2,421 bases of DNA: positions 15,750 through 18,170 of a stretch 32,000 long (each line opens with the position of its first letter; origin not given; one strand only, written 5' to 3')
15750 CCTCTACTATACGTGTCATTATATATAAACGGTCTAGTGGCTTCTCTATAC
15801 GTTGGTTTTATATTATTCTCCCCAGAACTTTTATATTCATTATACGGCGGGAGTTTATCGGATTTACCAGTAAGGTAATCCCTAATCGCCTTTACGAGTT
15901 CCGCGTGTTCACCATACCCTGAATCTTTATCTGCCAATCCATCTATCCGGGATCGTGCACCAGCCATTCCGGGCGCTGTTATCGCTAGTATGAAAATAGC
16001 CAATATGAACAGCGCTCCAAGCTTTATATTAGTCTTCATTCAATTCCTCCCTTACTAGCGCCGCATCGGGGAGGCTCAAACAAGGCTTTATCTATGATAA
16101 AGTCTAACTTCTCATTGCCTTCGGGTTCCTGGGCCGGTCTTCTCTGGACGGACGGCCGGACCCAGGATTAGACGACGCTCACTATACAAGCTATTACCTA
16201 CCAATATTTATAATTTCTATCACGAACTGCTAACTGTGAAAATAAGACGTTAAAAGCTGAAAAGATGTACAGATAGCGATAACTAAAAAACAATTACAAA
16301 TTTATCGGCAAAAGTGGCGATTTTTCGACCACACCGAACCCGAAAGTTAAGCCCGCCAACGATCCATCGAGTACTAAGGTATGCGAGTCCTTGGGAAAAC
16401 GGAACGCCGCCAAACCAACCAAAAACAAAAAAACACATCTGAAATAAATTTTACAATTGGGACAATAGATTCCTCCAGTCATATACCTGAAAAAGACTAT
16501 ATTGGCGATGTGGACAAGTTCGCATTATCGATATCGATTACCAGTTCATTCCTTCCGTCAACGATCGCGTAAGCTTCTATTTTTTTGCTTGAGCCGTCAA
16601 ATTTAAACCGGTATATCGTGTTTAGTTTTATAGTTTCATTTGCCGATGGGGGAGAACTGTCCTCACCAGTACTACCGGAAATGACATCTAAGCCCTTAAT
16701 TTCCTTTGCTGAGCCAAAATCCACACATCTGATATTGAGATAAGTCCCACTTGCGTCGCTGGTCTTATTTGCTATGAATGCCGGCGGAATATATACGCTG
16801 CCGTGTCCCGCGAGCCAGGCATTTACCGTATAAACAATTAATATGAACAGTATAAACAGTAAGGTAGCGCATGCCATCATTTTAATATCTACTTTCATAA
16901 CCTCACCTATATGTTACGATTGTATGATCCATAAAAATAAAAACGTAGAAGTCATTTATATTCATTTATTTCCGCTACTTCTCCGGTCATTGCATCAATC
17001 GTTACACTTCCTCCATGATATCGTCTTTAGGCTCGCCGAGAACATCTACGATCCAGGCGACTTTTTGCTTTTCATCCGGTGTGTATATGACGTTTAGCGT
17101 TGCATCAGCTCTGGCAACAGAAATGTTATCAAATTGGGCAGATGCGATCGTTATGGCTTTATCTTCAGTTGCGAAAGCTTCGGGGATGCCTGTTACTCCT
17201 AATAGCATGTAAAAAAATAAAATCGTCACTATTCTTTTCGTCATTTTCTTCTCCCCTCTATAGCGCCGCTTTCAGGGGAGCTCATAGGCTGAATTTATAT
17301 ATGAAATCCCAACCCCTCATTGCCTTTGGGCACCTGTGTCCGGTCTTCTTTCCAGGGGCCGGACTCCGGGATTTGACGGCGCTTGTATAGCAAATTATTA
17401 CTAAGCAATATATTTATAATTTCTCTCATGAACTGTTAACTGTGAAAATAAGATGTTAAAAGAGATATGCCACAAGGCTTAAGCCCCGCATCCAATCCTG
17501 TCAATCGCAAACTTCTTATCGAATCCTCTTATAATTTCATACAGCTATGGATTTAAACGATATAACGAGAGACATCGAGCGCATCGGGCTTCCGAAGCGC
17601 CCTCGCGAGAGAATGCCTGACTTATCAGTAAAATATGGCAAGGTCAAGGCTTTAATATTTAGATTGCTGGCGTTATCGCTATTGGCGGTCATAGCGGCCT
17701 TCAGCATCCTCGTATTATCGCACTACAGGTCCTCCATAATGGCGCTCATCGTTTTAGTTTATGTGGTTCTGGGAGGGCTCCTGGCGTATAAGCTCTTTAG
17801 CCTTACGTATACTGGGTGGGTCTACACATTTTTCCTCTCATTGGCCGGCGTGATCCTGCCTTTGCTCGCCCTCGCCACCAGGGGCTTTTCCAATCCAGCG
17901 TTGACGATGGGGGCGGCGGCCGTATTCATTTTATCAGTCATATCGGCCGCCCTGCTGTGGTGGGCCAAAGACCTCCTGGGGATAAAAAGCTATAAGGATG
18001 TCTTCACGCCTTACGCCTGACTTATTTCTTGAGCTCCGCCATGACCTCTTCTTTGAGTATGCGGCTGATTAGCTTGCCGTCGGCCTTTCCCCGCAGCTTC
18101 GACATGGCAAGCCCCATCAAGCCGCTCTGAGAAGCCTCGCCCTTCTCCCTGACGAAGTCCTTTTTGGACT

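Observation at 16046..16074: Covarying hairpin that sequesters the Shine-Dalgarno sequence in both leader copies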

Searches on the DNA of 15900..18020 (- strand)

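Call 9: search_rna_families(source=window, start=15900, end=17600, threshold=evalue, max_evalue=10, show_alignments=3)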
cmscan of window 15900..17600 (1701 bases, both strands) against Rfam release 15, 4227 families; matches with E-value up to 10: 2.
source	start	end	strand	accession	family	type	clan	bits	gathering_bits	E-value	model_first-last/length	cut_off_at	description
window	16301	16415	+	RF00001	5S_rRNA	Gene; rRNA;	CL00113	38.5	38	5.8e-06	1-120/120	no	5S ribosomal RNA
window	16504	16524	+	RF01122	sR39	Gene; snRNA; snoRNA; CD-box;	-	12.8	50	3.6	1-56/56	no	Small nucleolar RNA sR39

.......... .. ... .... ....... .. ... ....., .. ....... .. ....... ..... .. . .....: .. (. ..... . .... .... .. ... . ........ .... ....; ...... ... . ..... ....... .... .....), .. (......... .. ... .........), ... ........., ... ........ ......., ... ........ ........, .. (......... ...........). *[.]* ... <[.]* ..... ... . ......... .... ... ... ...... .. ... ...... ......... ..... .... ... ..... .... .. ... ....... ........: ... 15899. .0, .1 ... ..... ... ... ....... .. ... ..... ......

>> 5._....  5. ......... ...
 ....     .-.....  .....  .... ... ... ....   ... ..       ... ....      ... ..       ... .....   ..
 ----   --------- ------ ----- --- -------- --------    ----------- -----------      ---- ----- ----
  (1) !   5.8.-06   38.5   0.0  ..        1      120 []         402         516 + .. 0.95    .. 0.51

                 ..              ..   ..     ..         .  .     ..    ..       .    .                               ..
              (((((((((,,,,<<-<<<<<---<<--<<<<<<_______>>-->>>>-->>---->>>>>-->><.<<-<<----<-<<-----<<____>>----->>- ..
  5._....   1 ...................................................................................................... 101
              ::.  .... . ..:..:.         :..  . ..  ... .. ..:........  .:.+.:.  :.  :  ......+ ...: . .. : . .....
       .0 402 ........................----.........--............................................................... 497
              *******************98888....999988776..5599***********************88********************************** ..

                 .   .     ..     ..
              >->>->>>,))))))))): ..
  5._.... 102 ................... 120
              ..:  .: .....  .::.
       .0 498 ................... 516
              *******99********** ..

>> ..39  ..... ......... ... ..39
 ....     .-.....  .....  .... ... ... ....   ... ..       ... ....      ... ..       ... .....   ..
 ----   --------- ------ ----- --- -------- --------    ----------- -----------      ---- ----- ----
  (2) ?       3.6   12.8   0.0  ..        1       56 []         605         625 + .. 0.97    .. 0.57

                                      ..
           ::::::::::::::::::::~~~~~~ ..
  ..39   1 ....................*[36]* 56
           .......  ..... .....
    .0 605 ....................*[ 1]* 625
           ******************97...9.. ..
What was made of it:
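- On Any Rfam 15 family: At E<=10 on 15900-17600, only the 5S-like gene and a chance sR39 fragment matched (call 9).
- No Rfam thermometer matches (call 9).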

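Call 32: build_rna_model(alignment_id=A5, structure=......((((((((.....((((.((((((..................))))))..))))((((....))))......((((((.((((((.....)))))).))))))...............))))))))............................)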
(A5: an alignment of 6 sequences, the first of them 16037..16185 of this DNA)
Model R1 built from alignment A5 (6 sequences, 160 columns); structure: as given.
model positions 152; base pairs 34; branch points 2; effective number of sequences 1.54; information 0.59 bits per position. Calibrated on 0.2 Mb of random sequence (short: E-values are rough).
structure used (alignment columns):
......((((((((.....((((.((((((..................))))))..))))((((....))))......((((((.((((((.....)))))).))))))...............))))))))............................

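Call 33: search_with_rna_model(model_id=R1, sources=[window, L007, L010, L030], filters=off, max_evalue=10, make_alignment=false)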
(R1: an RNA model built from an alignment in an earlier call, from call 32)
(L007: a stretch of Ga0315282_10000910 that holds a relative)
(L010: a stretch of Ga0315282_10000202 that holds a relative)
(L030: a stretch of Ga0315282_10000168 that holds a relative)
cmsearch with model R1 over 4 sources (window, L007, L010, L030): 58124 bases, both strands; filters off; matches with E-value up to 10: 37.
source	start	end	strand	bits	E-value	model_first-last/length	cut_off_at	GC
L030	1960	2110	+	164.5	1.3e-42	1-152/152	no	0.47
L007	5841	5999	+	160.2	1.9e-41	1-152/152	no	0.48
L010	9337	9488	+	159.2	3.5e-41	1-152/152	no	0.55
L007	8019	8169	+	151.8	3.5e-39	1-152/152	no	0.48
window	16037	16185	-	137.9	1.9e-35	1-152/152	no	0.53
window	17242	17389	-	118.3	3.9e-30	1-152/152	no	0.52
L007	5860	5899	-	18.5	0.0034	20-59/152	no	0.65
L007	8038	8077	-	17.1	0.0079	20-59/152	no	0.6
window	16128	16166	+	13.9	0.06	20-59/152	no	0.74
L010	9357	9395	-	13.1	0.095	20-59/152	no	0.74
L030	1979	2017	-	12.7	0.12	20-59/152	no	0.72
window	31236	31299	-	11.3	0.29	1-152/152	no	0.38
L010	2063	2124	-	10.1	0.62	1-152/152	no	0.56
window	11767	11820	+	8.6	1.6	1-152/152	no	0.43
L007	9975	10004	-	8.5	1.7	1-152/152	no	0.23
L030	1157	1248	+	8.3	1.9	1-152/152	no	0.59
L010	8242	8377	-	7.8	2.7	1-152/152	no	0.36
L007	1955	2049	+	7.7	2.8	1-152/152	no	0.6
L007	2136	2175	+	7.4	3.3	1-152/152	no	0.52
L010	3146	3217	+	7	4.2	1-152/152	no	0.29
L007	1426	1493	+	6.9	4.5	1-152/152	no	0.57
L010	6401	6434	-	6.8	5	72-108/152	no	0.44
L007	9533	9569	-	6.6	5.5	1-152/152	no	0.43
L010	9171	9224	-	6.5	5.8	1-152/152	no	0.35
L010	12434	12466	+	6.3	6.7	1-152/152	no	0.3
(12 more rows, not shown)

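Call 37: search_with_rna_model(model_id=R1, source=L087, filters=off, max_evalue=1, show_alignments=2)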
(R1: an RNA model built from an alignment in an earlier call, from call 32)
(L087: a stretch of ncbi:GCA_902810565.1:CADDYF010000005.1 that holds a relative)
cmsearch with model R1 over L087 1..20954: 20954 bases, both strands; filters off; matches with E-value up to 1: 7.
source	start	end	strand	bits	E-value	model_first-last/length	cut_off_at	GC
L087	2292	2352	+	13.7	0.024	1-152/152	no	0.39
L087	771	813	-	10.1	0.22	1-152/152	no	0.42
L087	18415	18485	+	9.5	0.33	1-152/152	no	0.58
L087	8909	8941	-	8.7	0.54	1-152/152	no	0.33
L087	5034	5065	-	8.6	0.57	77-108/152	no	0.19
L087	2390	2418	-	8.5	0.59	79-107/152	no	0.52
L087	17783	17832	+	7.8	0.94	1-152/152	no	0.64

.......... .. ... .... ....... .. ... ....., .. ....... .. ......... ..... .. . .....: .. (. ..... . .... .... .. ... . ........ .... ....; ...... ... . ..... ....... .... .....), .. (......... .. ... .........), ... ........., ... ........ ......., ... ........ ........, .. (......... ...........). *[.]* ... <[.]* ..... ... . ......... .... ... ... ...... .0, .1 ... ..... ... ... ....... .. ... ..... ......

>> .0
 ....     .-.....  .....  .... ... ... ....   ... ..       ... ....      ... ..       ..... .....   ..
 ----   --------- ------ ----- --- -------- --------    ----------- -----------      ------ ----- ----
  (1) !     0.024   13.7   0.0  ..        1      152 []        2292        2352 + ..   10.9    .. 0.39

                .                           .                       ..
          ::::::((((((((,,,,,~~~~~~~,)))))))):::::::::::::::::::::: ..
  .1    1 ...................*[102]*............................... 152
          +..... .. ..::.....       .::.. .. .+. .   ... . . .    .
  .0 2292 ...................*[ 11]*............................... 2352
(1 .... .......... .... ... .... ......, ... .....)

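Call 45: search_with_rna_model(model_id=R1, sources=[L088, L089, L090, L091, L092, L093, L094], filters=off, max_evalue=0.1, show_alignments=6)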
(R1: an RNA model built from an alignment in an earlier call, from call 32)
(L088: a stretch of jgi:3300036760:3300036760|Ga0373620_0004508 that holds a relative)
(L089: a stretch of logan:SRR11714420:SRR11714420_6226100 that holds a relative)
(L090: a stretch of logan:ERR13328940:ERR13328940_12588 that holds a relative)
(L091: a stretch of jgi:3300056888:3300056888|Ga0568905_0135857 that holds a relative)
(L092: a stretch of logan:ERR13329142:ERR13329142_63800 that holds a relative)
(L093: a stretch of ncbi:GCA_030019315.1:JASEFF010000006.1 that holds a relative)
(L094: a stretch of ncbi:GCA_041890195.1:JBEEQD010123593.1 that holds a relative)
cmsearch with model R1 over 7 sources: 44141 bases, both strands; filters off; matches with E-value up to 0.1: 13.
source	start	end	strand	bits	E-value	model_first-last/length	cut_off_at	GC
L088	9635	9785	+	164.5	9.6e-43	1-152/152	no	0.47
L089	116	266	+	164.5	9.6e-43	1-152/152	no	0.47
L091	32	184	+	157.9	6.1e-41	1-152/152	no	0.54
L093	7345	7494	+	139.6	5.3e-36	1-152/152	no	0.54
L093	4604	4754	+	137.6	1.8e-35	1-152/152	no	0.5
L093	9854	10003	+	127.5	9.2e-33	1-152/152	no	0.54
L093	2155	2301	+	104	2.1e-26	1-152/152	no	0.49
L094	3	59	+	17.4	0.0052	1-152/152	no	0.56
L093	7364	7402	-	13.9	0.045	20-59/152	no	0.74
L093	4623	4661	-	13.5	0.056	20-59/152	no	0.72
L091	52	90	-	13.1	0.072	20-59/152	no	0.74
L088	9654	9692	-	12.7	0.094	20-59/152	no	0.72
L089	135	173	-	12.7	0.094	20-59/152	no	0.72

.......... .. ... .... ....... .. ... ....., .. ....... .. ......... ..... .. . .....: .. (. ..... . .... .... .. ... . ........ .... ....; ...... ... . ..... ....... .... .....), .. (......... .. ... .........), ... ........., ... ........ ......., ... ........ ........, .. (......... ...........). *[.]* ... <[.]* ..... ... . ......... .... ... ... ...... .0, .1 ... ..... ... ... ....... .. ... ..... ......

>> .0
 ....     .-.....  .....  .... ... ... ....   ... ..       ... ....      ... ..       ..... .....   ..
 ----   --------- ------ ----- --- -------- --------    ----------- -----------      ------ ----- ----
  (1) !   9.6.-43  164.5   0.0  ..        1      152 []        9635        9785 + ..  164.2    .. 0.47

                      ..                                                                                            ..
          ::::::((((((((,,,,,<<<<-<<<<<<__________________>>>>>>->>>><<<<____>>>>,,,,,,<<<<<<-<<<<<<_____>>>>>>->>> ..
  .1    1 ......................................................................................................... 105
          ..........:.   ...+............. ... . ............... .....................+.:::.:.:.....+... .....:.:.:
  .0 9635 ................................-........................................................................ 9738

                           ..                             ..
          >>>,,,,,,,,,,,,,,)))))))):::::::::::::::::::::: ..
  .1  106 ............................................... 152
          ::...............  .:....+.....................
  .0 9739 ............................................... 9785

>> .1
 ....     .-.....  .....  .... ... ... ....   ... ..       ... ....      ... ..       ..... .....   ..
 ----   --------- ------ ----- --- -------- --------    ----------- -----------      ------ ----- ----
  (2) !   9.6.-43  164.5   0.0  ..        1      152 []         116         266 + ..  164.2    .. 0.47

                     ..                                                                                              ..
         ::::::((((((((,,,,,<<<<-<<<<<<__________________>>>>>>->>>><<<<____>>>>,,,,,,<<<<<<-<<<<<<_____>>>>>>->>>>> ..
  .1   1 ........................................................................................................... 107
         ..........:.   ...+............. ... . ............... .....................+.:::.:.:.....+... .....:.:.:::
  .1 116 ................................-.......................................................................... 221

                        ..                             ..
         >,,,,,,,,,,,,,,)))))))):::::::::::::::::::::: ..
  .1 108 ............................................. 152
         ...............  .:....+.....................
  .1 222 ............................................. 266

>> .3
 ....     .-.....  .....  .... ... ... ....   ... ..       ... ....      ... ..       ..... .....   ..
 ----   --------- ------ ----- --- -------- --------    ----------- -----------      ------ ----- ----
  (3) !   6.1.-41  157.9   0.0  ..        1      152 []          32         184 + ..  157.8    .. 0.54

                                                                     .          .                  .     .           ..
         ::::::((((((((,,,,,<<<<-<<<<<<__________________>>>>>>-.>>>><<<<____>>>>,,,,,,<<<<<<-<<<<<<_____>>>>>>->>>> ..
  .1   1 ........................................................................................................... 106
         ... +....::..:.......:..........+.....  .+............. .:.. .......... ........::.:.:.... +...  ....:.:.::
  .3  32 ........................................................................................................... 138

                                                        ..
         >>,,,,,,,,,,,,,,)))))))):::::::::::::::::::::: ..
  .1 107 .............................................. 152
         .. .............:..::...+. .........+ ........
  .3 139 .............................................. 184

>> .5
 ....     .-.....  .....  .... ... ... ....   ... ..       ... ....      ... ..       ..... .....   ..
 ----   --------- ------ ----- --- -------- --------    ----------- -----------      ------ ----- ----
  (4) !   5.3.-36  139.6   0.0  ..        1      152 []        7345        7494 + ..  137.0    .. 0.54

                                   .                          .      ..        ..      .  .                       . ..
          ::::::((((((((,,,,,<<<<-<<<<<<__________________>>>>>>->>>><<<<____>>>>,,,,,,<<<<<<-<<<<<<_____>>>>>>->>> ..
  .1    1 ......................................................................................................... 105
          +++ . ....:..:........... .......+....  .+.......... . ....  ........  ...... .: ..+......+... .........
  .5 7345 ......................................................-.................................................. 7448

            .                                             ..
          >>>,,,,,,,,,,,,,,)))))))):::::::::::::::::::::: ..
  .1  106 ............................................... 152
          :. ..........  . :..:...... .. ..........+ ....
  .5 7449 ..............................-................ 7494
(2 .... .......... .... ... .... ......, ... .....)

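Call 47: search_with_rna_model(model_id=R1, sources=[window, L007, L010, L030, L091, L093], filters=default, max_evalue=1e-10, make_alignment=true)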
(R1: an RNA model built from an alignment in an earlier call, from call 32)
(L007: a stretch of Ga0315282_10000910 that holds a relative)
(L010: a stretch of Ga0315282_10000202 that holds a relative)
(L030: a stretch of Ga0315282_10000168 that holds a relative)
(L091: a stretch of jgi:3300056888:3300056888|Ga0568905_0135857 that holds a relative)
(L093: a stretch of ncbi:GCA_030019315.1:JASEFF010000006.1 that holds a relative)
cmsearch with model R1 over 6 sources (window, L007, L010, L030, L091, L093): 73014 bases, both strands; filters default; matches with E-value up to 1e-10: 11.
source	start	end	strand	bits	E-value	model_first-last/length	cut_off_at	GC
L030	1960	2110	+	164.6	1.6e-42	1-152/152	no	0.47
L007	5841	5999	+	160.2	2.3e-41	1-152/152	no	0.48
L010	9337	9488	+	159.2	4.3e-41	1-152/152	no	0.55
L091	32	184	+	157.9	9.8e-41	1-152/152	no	0.54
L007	8019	8169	+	151.8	4.2e-39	1-152/152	no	0.48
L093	7345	7494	+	139.6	8.5e-36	1-152/152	no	0.54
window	16037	16185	-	138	2.4e-35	1-152/152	no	0.53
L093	4604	4754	+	137.6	2.9e-35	1-152/152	no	0.5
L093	9854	10003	+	127.6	1.5e-32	1-152/152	no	0.54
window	17242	17389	-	118.3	4.8e-30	1-152/152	no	0.52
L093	2155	2301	+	104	3.5e-26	1-152/152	no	0.49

Alignment A6: 11 matches aligned to the model, 161 columns, each read 5' to 3' on its own strand. Consensus structure (alignment columns), stored with it:
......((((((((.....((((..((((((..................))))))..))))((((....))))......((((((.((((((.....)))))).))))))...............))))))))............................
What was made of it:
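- Family and structure: eleven distinct copies were found with covariance model R1, scoring 104-165 bits (calls 33, 45, 47).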

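Call 74: search_with_rna_model(model_id=R1, sources=[L095, L096, L097, L098, L099, L100, L101, L102, L103], filters=off, max_evalue=0.05, show_alignments=8)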
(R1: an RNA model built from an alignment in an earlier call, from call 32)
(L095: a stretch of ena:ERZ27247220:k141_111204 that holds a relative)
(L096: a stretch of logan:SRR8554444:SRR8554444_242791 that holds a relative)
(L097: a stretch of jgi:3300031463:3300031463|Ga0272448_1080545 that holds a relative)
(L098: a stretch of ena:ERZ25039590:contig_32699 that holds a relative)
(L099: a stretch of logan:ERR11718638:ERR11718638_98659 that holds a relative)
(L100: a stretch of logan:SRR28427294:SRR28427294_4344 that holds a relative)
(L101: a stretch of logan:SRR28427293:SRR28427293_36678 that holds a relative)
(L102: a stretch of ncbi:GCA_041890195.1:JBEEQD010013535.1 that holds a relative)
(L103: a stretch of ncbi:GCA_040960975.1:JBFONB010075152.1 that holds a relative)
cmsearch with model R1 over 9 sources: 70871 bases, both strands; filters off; matches with E-value up to 0.05: 2.
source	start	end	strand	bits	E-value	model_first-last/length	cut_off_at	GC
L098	9718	9860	-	22.9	0.00027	1-152/152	no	0.45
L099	1085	1227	-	22.9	0.00027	1-152/152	no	0.45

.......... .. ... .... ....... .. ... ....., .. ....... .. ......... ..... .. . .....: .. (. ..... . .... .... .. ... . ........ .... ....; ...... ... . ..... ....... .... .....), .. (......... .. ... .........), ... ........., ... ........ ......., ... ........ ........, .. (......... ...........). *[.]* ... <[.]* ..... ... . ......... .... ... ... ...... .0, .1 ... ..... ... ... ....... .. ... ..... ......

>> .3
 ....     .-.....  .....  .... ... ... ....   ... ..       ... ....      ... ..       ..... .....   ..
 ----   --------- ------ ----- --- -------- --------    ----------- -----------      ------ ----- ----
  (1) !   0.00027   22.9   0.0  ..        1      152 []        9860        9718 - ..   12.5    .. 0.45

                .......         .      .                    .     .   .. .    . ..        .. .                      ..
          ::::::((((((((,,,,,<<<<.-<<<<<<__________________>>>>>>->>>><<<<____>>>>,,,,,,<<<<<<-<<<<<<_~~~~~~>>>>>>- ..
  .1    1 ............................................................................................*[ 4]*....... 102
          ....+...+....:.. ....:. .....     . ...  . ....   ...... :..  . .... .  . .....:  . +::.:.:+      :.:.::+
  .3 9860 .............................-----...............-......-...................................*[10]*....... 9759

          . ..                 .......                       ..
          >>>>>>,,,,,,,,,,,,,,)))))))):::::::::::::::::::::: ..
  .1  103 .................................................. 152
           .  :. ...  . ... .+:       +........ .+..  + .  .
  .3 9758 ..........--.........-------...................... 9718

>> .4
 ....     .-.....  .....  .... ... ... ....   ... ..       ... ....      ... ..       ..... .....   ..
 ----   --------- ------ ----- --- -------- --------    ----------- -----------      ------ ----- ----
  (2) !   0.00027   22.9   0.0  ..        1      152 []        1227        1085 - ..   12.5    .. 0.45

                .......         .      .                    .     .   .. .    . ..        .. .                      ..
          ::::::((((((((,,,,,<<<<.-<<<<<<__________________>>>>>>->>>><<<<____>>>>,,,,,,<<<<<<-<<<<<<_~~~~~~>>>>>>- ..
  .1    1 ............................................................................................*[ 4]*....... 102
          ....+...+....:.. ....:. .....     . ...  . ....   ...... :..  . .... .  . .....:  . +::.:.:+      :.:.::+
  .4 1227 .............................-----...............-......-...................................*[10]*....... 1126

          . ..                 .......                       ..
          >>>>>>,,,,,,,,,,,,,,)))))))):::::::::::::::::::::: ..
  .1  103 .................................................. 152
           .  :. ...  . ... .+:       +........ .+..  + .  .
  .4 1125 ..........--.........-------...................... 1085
